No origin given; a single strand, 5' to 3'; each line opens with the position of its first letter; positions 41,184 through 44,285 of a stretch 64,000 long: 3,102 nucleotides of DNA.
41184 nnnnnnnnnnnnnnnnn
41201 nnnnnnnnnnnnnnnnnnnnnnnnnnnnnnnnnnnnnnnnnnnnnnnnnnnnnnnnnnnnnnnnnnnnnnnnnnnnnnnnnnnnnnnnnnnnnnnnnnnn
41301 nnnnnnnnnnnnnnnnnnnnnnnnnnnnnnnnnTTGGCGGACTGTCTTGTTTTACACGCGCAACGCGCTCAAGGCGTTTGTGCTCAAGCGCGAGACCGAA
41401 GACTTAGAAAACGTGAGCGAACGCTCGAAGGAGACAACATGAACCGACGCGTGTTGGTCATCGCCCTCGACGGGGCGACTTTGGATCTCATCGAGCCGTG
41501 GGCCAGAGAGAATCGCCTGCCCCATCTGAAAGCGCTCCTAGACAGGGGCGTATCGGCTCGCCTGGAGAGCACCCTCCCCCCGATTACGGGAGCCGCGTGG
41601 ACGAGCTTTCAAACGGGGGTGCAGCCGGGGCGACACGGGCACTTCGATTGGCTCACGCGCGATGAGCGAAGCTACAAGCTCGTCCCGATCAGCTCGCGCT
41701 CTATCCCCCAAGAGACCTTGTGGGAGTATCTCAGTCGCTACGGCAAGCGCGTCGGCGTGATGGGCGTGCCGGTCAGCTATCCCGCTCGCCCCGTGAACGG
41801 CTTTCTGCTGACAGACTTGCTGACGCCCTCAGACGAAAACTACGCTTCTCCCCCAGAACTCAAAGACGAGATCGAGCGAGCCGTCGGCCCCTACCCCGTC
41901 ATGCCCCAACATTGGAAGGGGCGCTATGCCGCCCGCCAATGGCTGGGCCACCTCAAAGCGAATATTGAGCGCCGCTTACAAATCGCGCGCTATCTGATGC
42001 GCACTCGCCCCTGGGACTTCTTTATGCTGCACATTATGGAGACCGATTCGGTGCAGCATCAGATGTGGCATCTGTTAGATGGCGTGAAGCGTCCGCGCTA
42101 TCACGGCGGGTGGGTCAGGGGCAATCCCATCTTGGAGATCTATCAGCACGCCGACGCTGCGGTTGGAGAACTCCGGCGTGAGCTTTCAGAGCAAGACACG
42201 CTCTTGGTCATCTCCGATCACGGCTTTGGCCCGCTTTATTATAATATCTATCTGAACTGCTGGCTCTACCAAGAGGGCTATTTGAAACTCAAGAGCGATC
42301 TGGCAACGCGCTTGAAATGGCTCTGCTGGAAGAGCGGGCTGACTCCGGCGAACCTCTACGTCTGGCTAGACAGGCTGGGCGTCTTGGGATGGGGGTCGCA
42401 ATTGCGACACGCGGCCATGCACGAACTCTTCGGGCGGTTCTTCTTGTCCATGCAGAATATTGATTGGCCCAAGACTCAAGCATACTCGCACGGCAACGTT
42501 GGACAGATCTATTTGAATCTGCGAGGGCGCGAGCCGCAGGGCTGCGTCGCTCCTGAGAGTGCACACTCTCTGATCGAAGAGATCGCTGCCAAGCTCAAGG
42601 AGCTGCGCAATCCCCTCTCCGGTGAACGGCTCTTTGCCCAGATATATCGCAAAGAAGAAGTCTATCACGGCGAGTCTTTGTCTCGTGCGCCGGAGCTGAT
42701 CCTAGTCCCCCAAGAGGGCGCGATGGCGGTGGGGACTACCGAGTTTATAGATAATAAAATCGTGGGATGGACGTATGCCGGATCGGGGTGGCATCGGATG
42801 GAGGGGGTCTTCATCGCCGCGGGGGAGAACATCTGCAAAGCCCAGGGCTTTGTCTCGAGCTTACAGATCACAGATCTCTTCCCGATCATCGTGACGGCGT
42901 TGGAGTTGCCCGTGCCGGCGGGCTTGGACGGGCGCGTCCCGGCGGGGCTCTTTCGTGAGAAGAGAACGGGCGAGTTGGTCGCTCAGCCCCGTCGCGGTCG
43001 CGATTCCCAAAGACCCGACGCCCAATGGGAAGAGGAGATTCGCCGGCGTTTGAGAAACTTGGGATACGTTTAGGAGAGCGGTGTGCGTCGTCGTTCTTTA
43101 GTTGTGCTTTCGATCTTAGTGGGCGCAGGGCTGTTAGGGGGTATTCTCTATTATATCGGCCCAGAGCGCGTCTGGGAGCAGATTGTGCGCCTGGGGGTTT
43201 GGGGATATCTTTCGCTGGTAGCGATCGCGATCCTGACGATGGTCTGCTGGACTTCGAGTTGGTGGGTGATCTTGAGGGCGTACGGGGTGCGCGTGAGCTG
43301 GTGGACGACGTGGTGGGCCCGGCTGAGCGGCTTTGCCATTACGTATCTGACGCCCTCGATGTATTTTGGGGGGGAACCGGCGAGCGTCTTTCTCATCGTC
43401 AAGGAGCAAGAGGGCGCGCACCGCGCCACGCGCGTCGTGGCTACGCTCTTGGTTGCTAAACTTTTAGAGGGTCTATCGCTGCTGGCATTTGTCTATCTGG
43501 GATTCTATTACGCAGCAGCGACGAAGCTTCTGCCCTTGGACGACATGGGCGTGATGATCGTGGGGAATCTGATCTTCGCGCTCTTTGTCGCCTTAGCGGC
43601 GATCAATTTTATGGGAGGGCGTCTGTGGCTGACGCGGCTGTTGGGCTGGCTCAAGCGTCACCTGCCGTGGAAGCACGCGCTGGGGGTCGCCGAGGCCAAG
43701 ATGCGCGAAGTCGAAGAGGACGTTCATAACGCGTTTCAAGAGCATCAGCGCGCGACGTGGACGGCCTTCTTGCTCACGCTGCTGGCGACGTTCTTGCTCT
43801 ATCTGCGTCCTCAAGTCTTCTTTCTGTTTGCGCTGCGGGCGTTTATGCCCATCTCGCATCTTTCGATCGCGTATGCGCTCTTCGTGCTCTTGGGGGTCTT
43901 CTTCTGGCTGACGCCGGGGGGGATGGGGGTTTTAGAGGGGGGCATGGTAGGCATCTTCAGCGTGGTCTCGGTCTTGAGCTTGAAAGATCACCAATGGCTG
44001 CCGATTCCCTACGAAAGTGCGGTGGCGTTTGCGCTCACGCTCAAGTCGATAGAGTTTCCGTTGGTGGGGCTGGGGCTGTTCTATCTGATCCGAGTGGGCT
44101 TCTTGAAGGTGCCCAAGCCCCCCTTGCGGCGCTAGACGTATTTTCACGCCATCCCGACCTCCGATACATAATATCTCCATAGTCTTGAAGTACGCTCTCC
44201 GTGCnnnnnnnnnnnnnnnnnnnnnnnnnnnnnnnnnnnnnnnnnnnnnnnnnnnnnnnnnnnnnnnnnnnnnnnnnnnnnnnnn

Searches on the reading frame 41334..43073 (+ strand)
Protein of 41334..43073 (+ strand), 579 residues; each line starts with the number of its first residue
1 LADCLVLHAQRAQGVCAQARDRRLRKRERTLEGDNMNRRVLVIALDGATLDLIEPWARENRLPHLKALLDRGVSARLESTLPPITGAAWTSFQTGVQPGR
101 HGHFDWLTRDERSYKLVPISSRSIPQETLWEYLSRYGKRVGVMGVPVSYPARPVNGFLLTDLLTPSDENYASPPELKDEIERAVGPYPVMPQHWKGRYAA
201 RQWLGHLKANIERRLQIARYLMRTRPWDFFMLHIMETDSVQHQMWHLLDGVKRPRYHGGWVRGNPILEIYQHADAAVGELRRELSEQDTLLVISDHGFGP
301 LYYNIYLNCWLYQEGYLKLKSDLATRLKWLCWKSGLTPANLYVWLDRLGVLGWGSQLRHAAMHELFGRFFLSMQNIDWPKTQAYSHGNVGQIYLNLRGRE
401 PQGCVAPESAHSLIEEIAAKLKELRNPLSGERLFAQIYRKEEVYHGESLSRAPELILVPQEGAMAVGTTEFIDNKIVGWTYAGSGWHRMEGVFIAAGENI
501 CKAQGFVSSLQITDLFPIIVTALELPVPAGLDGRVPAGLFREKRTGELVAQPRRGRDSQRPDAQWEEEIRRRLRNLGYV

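Call 53: search_protein_families(library=pfam, proteins=[window:41334-43073:+], max_evalue=0.00001)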
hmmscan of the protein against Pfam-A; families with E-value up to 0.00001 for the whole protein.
window:41334-43073:+ (579 aa): 1 family
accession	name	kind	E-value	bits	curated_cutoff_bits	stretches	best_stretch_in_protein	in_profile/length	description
PF01663.27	Phosphodiest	-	2.2e-46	159.5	23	1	40-468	1-326/342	Type I phosphodiesterase / nucleotide pyrophosphatase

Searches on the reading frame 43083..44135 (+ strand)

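Call 53: search_protein_families(library=pfam, proteins=[window:43083-44135:+], max_evalue=0.00001)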
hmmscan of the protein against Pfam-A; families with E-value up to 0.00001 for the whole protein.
window:43083-44135:+ (350 aa): 1 family
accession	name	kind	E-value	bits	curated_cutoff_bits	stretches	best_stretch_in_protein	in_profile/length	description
PF03706.18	LPG_synthase_TM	-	2.8e-23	83.3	33.4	1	8-323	2-293/302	Lysylphosphatidylglycerol synthase TM region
